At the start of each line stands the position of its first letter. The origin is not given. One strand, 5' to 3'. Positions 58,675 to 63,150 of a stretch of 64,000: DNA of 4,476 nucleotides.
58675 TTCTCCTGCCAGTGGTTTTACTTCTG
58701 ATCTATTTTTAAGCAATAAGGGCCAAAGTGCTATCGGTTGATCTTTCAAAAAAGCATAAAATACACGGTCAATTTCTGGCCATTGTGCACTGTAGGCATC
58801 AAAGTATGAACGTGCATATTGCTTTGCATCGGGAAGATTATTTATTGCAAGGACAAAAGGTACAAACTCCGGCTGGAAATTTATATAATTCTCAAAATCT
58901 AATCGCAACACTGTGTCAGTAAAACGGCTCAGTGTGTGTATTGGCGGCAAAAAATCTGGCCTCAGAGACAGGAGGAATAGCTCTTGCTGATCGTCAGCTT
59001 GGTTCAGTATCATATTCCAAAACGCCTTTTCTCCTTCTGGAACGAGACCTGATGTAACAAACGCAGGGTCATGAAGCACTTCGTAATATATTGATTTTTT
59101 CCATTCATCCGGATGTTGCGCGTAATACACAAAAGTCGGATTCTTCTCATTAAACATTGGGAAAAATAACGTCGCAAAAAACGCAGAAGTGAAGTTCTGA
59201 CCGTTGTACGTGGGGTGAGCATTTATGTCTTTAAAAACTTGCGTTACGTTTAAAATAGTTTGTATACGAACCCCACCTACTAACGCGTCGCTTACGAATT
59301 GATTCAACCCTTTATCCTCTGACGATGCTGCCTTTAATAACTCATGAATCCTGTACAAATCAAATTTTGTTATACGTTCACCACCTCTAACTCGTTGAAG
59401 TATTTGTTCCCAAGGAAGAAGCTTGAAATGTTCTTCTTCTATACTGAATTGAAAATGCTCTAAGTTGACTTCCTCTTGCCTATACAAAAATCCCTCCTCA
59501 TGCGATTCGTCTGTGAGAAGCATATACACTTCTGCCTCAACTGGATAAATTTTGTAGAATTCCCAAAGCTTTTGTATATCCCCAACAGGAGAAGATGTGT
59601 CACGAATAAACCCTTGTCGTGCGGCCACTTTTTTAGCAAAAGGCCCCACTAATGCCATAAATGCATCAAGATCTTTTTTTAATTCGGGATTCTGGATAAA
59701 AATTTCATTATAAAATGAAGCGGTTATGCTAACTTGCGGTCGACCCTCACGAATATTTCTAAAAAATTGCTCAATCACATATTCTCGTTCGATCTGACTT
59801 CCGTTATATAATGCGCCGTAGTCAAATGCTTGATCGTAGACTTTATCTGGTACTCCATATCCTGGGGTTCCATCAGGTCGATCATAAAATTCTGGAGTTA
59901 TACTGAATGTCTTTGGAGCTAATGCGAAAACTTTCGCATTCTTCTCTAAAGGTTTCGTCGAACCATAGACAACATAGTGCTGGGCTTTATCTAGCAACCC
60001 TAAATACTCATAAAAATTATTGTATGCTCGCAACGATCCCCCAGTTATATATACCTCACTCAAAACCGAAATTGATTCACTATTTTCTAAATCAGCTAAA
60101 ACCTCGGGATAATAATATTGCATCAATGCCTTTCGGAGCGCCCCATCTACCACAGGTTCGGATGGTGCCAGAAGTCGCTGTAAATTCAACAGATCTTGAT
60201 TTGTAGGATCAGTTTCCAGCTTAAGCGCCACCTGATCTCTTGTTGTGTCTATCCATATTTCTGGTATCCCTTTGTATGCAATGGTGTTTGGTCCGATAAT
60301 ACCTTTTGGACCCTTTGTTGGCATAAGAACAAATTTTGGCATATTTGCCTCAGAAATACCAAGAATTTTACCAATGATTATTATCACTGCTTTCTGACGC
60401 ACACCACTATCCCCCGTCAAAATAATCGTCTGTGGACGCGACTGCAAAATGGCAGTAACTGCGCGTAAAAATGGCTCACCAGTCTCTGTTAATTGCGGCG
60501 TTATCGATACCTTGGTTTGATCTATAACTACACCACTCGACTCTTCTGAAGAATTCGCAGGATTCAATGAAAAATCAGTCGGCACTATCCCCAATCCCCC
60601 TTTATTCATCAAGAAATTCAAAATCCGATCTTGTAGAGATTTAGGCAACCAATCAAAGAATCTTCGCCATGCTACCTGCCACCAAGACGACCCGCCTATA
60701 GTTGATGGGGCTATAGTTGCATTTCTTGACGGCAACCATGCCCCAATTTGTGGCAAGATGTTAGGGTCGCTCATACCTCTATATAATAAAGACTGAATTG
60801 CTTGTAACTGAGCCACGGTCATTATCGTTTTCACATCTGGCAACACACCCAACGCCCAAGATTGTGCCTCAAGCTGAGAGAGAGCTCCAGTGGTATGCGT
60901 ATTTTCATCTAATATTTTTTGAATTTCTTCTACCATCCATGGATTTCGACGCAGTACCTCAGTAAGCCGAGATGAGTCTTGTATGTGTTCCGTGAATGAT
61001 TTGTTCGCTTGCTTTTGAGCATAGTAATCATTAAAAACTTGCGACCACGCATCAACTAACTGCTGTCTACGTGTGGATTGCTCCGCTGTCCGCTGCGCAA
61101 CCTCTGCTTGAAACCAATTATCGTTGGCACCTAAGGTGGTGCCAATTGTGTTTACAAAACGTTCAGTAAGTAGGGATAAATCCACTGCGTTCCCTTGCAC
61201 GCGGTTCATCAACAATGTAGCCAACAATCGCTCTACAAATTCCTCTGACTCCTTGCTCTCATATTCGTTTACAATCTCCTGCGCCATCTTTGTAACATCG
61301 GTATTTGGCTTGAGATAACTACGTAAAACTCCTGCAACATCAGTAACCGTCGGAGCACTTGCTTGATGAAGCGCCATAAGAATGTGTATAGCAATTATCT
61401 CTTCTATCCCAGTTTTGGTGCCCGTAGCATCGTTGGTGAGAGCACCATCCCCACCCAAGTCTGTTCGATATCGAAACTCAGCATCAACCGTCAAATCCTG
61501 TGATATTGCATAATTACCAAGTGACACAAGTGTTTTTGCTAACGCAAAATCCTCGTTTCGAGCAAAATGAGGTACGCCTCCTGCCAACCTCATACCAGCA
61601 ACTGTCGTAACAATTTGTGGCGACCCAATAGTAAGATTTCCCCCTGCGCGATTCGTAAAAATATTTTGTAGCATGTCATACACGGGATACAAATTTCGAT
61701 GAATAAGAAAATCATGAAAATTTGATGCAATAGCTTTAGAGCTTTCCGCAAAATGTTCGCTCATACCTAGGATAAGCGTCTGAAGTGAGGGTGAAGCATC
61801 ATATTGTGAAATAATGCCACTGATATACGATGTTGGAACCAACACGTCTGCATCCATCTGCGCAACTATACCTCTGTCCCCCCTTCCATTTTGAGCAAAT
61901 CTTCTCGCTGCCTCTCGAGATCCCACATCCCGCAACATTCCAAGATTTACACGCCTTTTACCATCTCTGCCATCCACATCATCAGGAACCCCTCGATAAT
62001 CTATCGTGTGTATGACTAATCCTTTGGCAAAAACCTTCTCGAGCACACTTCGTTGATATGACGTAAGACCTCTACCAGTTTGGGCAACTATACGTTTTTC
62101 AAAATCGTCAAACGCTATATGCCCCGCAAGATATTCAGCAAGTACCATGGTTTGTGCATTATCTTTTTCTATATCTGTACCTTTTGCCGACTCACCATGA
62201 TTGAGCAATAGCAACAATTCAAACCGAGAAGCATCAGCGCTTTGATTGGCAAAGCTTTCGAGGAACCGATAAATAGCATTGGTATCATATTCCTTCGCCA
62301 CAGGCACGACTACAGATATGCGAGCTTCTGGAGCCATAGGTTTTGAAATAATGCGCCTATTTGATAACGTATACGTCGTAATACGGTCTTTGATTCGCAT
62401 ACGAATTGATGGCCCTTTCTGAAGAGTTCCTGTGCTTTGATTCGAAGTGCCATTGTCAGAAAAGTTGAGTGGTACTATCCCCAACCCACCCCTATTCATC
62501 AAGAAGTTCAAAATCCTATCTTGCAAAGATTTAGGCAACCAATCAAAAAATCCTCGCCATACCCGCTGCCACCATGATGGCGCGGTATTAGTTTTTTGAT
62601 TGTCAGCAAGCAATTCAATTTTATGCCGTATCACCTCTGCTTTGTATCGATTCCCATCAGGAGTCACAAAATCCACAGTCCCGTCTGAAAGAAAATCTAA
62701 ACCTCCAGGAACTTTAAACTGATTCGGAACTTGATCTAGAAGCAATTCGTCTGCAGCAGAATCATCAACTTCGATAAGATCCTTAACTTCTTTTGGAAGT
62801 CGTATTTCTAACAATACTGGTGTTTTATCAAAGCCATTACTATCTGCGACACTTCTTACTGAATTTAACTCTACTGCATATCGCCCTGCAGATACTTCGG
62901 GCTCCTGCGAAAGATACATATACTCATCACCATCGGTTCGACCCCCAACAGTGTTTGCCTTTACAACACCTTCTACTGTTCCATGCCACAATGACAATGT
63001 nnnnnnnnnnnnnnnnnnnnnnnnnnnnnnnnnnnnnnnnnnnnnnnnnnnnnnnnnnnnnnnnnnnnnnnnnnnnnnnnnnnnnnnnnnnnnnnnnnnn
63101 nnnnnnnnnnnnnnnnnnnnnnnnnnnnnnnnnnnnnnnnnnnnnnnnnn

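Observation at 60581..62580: ~110-nt near-identical direct repeat inside the giant gene, duplicating a W/F-rich amphipathic motif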

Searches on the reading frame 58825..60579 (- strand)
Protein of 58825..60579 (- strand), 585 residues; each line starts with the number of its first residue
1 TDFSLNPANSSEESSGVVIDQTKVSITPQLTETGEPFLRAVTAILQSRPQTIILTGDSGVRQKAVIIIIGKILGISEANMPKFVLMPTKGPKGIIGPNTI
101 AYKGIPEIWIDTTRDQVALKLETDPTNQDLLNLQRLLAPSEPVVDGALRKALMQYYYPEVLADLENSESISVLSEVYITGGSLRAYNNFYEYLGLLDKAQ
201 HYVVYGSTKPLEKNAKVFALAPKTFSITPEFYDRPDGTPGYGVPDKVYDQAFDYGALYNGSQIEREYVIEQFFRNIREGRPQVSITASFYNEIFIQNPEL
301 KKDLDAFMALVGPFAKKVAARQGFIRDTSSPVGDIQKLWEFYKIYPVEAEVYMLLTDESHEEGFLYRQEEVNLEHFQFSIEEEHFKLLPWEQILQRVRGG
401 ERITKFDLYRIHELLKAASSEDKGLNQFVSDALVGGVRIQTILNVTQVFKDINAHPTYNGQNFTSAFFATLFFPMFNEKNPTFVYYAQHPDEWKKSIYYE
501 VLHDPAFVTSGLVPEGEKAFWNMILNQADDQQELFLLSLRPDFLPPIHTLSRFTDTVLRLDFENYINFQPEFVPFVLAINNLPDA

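Call 64: search_solved_structures(query=window:58825-60579:-, max_evalue=1)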
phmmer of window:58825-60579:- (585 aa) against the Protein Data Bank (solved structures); distinct sequences matched with E-value up to 1: 0.

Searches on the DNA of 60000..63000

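Call 83: search_rna_families(source=window, start=60000, end=63000, threshold=evalue, max_evalue=1)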
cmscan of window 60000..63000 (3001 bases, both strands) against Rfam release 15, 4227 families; matches with E-value up to 1: 0.
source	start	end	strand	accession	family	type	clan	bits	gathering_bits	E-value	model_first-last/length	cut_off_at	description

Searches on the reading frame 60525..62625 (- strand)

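Call 13: search_solved_structures(query=window:60525-62625:-, max_evalue=10, show_alignments=2)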
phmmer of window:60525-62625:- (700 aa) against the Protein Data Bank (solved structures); distinct sequences matched with E-value up to 10: 5.
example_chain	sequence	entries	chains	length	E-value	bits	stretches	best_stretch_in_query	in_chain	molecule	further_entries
2lpj_A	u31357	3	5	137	0.38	12.2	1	592-647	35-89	Major ampullate spidroin 1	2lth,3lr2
6r9d_A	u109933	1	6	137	0.38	12.2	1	592-647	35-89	Major ampullate spidroin 1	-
3lr8_A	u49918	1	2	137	0.39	12.2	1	592-647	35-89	Major ampullate spidroin 1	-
2lpi_A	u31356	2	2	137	0.39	12.2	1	592-647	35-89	Major ampullate spidroin 1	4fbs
3edv_A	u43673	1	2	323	0.65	11.4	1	443-529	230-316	Spectrin beta chain, brain 1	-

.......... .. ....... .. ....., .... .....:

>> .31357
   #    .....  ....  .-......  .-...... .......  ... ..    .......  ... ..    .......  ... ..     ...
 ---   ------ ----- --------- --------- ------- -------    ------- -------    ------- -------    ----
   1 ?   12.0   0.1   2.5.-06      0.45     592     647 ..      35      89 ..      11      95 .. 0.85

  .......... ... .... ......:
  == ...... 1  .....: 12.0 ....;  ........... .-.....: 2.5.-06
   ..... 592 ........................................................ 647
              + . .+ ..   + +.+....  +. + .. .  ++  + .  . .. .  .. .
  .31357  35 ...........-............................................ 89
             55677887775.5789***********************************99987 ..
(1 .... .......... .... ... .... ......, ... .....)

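Call 24: find_related_loci(query=window:60525-62625:-, collection=genome_contigs, flank=10000)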
Query window:60525-62625:- (700 aa) in genome_contigs; peptide patterns used: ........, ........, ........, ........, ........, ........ (x = any residue, [..] = any of these).
35 stretches matched a pattern, but none encodes a relative of the query by tblastn (E <= 1e-3).

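Call 25: search_protein_representatives(protein=window:60525-62625:-)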
Query: 700 residues. Proteins with E-value up to 0.001 (for the whole library): 176; up to 1e-10: 40; up to 1e-30: 1. The best 150 are listed.
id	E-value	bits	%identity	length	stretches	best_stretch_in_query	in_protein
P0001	1.6e-50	188.6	29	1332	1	66-604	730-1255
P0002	1.1e-29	119.8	29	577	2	89-386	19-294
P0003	2.7e-29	118.5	33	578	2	89-378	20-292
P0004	4.6e-28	114.4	29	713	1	91-586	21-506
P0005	5.3e-28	114.2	29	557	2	90-387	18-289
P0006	2.1e-26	109.0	31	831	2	92-367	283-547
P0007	9.5e-26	106.8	32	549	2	101-394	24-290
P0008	1.2e-23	99.9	30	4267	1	87-428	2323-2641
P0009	8.6e-23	97.0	34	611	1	96-395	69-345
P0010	1.2e-22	96.5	33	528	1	91-389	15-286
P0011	3.7e-22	94.9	35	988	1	95-389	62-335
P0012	2.3e-21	92.3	30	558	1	89-389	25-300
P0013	2.7e-21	92.1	29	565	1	91-447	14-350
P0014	1.2e-20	89.9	31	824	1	89-364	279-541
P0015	3.1e-19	85.2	29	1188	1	90-395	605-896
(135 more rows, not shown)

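Call 28: search_protein_families(library=pfam, proteins=[P0001, P0002, P0003, P0004, P0005, P0007, P0010, P0011, P0012, P0013], max_evalue=0.01)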
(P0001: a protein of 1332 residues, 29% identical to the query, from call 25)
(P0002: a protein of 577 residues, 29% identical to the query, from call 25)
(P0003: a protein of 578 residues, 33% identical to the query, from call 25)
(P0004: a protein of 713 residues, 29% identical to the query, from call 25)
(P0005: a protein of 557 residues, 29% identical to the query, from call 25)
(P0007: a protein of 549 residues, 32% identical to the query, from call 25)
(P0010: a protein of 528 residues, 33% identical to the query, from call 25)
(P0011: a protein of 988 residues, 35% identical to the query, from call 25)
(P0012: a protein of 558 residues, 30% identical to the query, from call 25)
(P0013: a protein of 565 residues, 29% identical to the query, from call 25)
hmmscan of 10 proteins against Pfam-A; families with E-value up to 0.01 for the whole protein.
P0001 (1332 aa): 1 family
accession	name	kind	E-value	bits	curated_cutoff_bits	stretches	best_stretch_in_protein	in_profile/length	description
PF00535.33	Glycos_transf_2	-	0.0058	17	23.3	0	887-932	66-109/168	Glycosyl transferase family 2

P0002 (577 aa): 2 families
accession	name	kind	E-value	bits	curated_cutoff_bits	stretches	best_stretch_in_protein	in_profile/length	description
PF00535.33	Glycos_transf_2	-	0.0001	22.7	23.3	0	34-87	1-50/168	Glycosyl transferase family 2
PF13632.12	Glyco_trans_2_3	-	0.0089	16.3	27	0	168-278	4-110/198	Glycosyl transferase family group 2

P0003 (578 aa): 3 families
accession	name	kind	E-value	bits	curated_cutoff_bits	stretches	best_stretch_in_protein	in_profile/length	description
PF00535.33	Glycos_transf_2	-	4e-06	27.3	23.3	1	167-239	78-144/168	Glycosyl transferase family 2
PF13632.12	Glyco_trans_2_3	-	2.4e-05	24.7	27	1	174-297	1-124/198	Glycosyl transferase family group 2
PF13506.12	Glyco_transf_21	-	0.0013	18.7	21.7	1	172-283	31-140/174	Glycosyl transferase family 21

P0004 (713 aa): 1 family
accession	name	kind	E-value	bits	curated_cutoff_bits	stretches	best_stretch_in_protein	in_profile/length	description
PF00535.33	Glycos_transf_2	-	2.3e-07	31.4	23.3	1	147-213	65-129/168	Glycosyl transferase family 2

P0005 (557 aa): 3 families
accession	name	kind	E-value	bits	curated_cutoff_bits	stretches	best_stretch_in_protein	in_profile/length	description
PF13632.12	Glyco_trans_2_3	-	6.3e-08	33.1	27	1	163-285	1-124/198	Glycosyl transferase family group 2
PF00535.33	Glycos_transf_2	-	2.6e-07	31.1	23.3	1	143-234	63-151/168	Glycosyl transferase family 2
PF13506.12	Glyco_transf_21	-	0.0014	18.6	21.7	1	163-273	33-141/174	Glycosyl transferase family 21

P0007 (549 aa): 2 families
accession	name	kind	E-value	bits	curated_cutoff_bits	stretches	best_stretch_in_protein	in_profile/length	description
PF00535.33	Glycos_transf_2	-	4e-06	27.3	23.3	0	145-206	69-130/168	Glycosyl transferase family 2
PF13632.12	Glyco_trans_2_3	-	0.00014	22.2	27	1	157-278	1-122/198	Glycosyl transferase family group 2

P0010 (528 aa): 2 families
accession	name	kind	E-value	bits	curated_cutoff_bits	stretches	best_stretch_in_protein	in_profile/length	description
PF00535.33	Glycos_transf_2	-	0.00041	20.8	23.3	0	154-206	80-128/168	Glycosyl transferase family 2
PF13632.12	Glyco_trans_2_3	-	0.0021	18.4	27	1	159-274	1-118/198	Glycosyl transferase family group 2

P0011 (988 aa): 1 family
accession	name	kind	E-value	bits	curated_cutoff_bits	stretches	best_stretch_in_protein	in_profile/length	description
PF00535.33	Glycos_transf_2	-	1.2e-05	25.7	23.3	0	71-113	1-39/168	Glycosyl transferase family 2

P0012 (558 aa): 2 families
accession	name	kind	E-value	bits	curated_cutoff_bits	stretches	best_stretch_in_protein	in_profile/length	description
PF07638.17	Sigma70_ECF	-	0.00076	19.9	21.1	1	326-390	20-83/185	ECF sigma factor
PF13632.12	Glyco_trans_2_3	-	0.0023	18.2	27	1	172-291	2-121/198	Glycosyl transferase family group 2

P0013 (565 aa): 1 family
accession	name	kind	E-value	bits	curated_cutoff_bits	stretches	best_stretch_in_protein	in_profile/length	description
PF00535.33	Glycos_transf_2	-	0.0013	19.1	23.3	0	103-208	38-130/168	Glycosyl transferase family 2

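Call 36: predict_structure(protein=window:60525-62625:-)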
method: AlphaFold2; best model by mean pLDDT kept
length: 700 residues; sequences in the alignment: 1
mean_pLDDT: 34.9   pTM: 0.24
mean pLDDT of the five models: 34.9, 34.8, 33.5, 32.1, 30.3
residues with pLDDT >= 90: 0; 70-90: 33; 50-70: 95; < 50: 572
segments of 3 or more residues with pLDDT < 50: 1-112, 134-136, 140-155, 206-407, 457-459, 473-700
pLDDT, mean of each block of 10 residues (from residue 1): 21 30 36 40 27 22 22 23 22 29 38 55 59 47 36 51 61 74 72 71 48 29 27 27 26 21 23 28 26 25 27 28 25 22 21 23 24 21 21 25 37 54 62 61 70 60 55 47 33 25 26 30 32 32 29 34 34 30 27 24 28 29 31 24 28 35 38 28 23 21
secondary structure, 60 per line:
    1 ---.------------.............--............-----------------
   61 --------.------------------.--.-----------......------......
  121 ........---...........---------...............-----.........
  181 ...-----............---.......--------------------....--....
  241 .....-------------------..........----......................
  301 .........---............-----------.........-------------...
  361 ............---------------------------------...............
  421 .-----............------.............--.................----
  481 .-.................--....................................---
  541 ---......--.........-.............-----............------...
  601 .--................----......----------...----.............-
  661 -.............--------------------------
elements in order (helices of 4 or more, strands of 3 or more residues): H17-29 H32-43 E103-108 H115-128 E135-142 H152-166 H172-183 H189-200 E204-210 H231-234 H237-245 H265-274 H279-309 H313-324 H336-344 H358-372 H406-421 H427-437 H445-457 H460-476 H483-499 H502-537 H544-549 H552-560 H562-574 H580-591 H598-601 H604-619 H624-629 H647-659 H662-674
